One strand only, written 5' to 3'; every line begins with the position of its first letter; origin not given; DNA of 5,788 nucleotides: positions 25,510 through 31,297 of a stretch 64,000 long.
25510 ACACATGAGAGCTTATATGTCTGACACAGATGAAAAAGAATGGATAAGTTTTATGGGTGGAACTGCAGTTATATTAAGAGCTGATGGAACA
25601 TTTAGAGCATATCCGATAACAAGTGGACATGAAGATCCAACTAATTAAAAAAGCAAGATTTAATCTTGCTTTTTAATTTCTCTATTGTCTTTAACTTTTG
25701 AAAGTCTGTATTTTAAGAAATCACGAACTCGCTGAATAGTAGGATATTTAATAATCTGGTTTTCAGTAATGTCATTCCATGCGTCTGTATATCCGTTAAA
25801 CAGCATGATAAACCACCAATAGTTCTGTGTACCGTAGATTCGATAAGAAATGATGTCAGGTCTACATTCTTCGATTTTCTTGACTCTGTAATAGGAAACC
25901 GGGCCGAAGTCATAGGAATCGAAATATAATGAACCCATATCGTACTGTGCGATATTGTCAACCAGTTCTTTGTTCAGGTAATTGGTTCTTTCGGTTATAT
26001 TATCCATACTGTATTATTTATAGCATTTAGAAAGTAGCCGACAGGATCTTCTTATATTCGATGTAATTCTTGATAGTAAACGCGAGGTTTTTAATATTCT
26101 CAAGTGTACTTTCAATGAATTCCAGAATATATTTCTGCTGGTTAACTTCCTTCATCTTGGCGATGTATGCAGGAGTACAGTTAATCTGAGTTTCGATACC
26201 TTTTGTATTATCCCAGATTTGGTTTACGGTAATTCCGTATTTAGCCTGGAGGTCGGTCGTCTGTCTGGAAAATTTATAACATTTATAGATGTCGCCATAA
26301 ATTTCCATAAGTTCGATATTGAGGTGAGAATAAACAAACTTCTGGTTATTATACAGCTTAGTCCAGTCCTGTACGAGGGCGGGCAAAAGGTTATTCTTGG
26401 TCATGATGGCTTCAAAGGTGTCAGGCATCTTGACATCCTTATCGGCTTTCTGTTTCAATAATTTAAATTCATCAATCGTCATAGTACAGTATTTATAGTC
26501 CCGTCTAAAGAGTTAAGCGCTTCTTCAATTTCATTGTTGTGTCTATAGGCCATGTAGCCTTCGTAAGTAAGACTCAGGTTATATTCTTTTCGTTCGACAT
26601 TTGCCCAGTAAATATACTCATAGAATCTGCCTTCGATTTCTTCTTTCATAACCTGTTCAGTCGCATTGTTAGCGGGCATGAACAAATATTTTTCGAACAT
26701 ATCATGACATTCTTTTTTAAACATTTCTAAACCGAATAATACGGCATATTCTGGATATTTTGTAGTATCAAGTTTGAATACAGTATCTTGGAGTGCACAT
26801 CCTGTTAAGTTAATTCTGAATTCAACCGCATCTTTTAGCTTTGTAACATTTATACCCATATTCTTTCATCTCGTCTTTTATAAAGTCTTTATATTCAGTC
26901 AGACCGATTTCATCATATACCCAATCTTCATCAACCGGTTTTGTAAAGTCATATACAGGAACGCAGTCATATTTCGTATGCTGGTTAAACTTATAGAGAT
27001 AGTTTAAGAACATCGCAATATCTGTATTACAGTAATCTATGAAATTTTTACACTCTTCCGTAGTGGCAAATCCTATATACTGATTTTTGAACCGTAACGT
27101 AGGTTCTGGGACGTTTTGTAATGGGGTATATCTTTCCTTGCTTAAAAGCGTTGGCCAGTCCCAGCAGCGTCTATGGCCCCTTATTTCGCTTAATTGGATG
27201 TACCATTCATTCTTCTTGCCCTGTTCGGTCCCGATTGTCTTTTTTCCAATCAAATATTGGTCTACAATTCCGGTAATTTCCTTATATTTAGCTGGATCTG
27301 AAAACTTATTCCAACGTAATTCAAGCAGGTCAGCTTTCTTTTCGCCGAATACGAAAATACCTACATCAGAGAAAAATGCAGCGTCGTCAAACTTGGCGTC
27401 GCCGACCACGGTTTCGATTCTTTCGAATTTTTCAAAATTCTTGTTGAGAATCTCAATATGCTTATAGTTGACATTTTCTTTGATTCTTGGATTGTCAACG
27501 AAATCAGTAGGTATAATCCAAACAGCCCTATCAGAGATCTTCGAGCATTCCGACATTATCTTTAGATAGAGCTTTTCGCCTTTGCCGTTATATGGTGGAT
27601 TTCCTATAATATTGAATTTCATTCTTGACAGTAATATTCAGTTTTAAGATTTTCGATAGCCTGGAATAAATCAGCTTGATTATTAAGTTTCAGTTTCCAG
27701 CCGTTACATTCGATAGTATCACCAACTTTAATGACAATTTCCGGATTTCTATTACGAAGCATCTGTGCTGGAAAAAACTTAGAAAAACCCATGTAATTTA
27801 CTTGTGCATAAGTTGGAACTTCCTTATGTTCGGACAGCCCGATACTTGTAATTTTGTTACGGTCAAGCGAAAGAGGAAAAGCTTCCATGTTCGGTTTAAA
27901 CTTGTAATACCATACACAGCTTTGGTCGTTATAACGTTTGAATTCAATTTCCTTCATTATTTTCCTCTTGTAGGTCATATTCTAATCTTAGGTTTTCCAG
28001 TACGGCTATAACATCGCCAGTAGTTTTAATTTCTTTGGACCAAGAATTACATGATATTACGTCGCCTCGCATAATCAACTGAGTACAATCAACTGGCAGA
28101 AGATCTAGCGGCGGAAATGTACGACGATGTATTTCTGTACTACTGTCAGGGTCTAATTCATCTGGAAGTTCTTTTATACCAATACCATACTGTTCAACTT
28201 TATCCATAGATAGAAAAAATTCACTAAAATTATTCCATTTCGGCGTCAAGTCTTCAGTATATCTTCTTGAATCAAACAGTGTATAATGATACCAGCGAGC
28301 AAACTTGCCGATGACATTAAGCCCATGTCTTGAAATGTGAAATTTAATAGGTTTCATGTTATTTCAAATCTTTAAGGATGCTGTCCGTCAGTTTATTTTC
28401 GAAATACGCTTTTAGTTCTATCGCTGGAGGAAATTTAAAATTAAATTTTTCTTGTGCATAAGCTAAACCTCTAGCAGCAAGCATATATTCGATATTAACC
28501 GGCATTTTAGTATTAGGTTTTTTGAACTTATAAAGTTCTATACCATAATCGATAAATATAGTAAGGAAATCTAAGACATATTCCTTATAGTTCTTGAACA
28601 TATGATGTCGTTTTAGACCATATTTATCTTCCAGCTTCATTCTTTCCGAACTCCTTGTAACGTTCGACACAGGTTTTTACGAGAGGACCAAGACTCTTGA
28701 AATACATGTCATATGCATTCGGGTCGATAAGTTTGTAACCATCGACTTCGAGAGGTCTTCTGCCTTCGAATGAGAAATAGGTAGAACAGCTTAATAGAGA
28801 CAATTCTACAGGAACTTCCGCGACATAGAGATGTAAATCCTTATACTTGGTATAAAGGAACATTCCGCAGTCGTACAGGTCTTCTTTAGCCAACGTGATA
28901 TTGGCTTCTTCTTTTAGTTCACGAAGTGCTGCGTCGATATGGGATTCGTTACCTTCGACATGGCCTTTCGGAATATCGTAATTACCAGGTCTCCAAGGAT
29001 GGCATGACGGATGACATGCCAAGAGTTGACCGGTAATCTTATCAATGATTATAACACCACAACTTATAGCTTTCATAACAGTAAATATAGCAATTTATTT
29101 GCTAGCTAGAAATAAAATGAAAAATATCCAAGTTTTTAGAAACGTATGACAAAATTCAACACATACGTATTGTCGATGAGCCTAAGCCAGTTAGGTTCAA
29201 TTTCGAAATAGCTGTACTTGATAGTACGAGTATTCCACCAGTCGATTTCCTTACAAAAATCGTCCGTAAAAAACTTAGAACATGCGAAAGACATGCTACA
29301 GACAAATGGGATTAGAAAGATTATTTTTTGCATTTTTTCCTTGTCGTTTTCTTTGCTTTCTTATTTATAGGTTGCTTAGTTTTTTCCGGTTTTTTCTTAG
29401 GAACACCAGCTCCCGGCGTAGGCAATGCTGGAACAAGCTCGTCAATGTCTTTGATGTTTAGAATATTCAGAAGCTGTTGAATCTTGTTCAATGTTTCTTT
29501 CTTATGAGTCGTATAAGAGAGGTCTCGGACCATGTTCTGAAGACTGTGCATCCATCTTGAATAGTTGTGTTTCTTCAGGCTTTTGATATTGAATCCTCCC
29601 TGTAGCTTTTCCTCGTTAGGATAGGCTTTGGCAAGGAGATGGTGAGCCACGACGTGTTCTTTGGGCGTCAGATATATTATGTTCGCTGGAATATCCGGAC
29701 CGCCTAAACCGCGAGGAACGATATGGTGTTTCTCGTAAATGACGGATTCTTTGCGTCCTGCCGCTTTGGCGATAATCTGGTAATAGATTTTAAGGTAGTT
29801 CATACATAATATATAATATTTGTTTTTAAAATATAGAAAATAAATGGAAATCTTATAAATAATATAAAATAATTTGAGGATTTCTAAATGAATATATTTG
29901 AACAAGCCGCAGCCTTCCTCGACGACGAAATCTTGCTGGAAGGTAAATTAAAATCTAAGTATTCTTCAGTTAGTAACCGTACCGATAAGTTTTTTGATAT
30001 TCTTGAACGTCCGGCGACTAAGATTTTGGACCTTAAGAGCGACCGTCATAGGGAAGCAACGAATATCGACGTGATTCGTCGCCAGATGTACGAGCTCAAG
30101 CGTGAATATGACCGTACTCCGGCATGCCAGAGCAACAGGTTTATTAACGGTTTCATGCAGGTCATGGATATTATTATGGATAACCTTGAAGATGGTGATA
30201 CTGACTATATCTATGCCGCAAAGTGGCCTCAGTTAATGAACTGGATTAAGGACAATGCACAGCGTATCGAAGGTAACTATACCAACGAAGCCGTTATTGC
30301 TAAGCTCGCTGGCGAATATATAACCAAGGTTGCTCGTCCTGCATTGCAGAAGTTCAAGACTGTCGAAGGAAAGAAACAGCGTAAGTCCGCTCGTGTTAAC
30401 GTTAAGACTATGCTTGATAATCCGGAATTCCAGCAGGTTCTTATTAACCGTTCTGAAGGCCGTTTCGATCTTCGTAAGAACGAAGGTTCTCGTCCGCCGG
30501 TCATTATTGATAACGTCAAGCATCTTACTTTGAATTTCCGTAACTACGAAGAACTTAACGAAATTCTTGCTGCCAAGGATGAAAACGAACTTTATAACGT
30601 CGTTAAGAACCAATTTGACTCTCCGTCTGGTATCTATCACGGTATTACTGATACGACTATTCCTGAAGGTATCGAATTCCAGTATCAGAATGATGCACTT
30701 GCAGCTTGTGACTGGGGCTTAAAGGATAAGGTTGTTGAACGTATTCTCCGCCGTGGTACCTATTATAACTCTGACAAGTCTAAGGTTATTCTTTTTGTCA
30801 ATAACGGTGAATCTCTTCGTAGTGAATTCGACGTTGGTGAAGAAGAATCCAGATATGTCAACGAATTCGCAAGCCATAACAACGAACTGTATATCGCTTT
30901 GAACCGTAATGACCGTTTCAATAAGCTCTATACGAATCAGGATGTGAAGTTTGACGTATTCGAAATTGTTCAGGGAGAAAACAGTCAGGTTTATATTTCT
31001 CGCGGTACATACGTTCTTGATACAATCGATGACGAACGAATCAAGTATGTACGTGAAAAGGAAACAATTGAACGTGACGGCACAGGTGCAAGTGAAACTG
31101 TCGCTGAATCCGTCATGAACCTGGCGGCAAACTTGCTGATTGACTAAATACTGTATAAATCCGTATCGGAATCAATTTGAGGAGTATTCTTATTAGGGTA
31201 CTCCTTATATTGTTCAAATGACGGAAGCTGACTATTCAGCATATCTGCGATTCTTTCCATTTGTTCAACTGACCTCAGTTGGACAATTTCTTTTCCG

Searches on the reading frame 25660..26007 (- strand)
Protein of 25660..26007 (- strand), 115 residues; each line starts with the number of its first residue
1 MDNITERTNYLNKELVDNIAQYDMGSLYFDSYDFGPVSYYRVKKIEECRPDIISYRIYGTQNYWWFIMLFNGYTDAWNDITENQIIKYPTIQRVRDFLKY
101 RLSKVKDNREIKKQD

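Call 22: search_protein_families(library=phrogs, proteins=[window:25660-26007:-], max_evalue=0.001)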
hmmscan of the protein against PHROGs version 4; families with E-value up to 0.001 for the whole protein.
window:25660-26007:- (115 aa): 4 families
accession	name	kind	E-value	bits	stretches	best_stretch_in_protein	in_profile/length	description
phrog_15542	-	tail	1.2e-12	48.7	1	23-107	20-104/110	tail sheath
phrog_1269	-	tail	1.8e-11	44.4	1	38-102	26-90/99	baseplate wedge subunit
phrog_7145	-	tail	5.5e-08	33.9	1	39-98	40-101/108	baseplate wedge subunit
phrog_232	-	tail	3.2e-06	28.1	1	45-79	52-87/296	baseplate wedge subunit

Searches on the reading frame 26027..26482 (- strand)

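Call 22: search_protein_families(library=phrogs, proteins=[window:26027-26482:-], max_evalue=0.001)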
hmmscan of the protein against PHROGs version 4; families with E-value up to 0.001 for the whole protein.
window:26027-26482:- (151 aa): 1 family
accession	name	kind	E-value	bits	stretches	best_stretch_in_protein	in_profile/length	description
phrog_231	-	DNA, RNA and nucleotide metabolism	6.9e-09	37.1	1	8-148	6-140/142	UvsY-like recombination mediator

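Call 93: search_protein_families(library=pfam, proteins=[window:26027-26482:-], max_evalue=0.001)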
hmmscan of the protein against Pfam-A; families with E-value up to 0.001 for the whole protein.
window:26027-26482:- (151 aa): 1 family
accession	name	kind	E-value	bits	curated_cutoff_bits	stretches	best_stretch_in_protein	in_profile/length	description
PF11056.14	UvsY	-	0.00058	20.8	22.8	1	33-147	20-125/128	Recombination, repair and ssDNA binding protein UvsY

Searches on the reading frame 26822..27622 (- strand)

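Call 22: search_protein_families(library=phrogs, proteins=[window:26822-27622:-], max_evalue=0.001)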
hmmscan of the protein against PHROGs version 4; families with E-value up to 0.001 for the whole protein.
window:26822-27622:- (266 aa): 1 family
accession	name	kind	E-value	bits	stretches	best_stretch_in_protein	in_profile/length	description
phrog_11371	-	unknown function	3.9e-13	50.2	1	5-255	7-261/383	-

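Call 51: search_protein_families(library=ncbifam, proteins=[window:26822-27622:-], max_evalue=0.01)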
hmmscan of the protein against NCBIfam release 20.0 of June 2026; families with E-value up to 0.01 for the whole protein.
window:26822-27622:- (266 aa): 0 families

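Call 87: search_protein_families(library=pfam, proteins=[window:26822-27622:-], max_evalue=0.01)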
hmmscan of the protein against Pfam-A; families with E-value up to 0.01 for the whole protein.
window:26822-27622:- (266 aa): 0 families

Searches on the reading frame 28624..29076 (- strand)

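Call 22: search_protein_families(library=phrogs, proteins=[window:28624-29076:-], max_evalue=0.001)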
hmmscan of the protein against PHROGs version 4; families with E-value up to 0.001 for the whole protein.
window:28624-29076:- (150 aa): 4 families
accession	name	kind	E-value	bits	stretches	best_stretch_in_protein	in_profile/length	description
phrog_1185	-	other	1.2e-24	88.3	1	1-138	146-290/301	nudix hydrolase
phrog_1198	-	other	2.7e-08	34.8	1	8-67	41-100/253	MutT/NUDIX hydrolase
phrog_19657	-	other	3e-06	28.3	1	31-63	59-91/176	nudix hydrolase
phrog_10313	-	other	4.2e-05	24.3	1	30-75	37-80/159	nudix hydrolase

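Call 51: search_protein_families(library=ncbifam, proteins=[window:28624-29076:-], max_evalue=0.01)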
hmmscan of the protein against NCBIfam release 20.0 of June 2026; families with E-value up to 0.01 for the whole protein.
window:28624-29076:- (150 aa): 10 families
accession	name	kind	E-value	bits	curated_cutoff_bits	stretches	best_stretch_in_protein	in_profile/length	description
NF006530.0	PRK08999.1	equivalog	1.6e-05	24.1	245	1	6-88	8-89/315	Nudix family hydrolase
NF007834.0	PRK10546.1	equivalog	1.8e-05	24.5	156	1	1-98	1-96/135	pyrimidine (deoxy)nucleoside triphosphate diphosphatase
NF041652.1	Nud_hyd_Dein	equivalog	0.00012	22.3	200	1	5-61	15-73/152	Nudix hydrolase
TIGR00586.1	mutt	equivalog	0.00032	20.7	97.9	1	2-85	3-85/129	8-oxo-dGTP diphosphatase MutT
NF008044.0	PRK10776.1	equivalog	0.00054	19.8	148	1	2-73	2-73/130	8-oxo-dGTP diphosphatase MutT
NF008736.0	PRK11762.1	equivalog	0.00077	19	169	1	35-60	78-103/186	ADP compounds hydrolase NudE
NF001938.0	PRK00714.1-5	equivalog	0.0013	18.1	116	1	29-62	43-76/172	RNA pyrophosphohydrolase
TIGR02705.1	nudix_YtkD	equivalog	0.0024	17.4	154.4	1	8-59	27-73/156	RNA deprotection pyrophosphohydrolase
NF006961.0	PRK09438.1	equivalog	0.003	17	103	1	38-72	39-75/151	dihydroneopterin triphosphate diphosphatase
NF003785.0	PRK05379.1-1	equivalog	0.0067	15.7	418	1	22-67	220-264/347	bifunctional nicotinamide-nucleotide adenylyltransferase/Nudix hydroxylase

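Call 93: search_protein_families(library=pfam, proteins=[window:28624-29076:-], max_evalue=0.001)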
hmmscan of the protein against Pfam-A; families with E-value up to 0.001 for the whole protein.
window:28624-29076:- (150 aa): 1 family
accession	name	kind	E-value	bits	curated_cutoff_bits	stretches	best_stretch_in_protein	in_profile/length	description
PF00293.34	NUDIX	-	1.2e-09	38.7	21.1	1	3-69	3-67/134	NUDIX domain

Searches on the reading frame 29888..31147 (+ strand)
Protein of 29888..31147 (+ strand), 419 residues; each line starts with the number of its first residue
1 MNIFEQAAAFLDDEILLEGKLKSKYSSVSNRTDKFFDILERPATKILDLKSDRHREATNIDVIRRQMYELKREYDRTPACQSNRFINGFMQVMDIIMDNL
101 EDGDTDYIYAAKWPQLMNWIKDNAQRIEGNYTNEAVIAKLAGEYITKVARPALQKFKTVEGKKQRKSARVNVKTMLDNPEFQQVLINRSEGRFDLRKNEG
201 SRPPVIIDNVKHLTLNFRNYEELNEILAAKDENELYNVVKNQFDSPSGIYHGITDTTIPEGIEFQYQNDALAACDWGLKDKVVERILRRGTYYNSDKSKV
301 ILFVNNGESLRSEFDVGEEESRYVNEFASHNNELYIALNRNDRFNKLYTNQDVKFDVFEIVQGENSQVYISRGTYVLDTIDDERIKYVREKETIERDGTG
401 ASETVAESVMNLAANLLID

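Call 16: find_encoding_contigs(protein=window:29888-31147:+, flank=10000, max_places=2)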
Protein window:29888-31147:+ (419 aa): no gene with exactly this product is on record in the collection.

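Call 22: search_protein_families(library=phrogs, proteins=[window:29888-31147:+], max_evalue=0.001)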
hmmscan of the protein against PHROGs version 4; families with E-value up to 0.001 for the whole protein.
window:29888-31147:+ (419 aa): 0 families

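Call 93: search_protein_families(library=pfam, proteins=[window:29888-31147:+], max_evalue=0.001)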
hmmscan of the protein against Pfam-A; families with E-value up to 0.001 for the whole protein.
window:29888-31147:+ (419 aa): 0 families
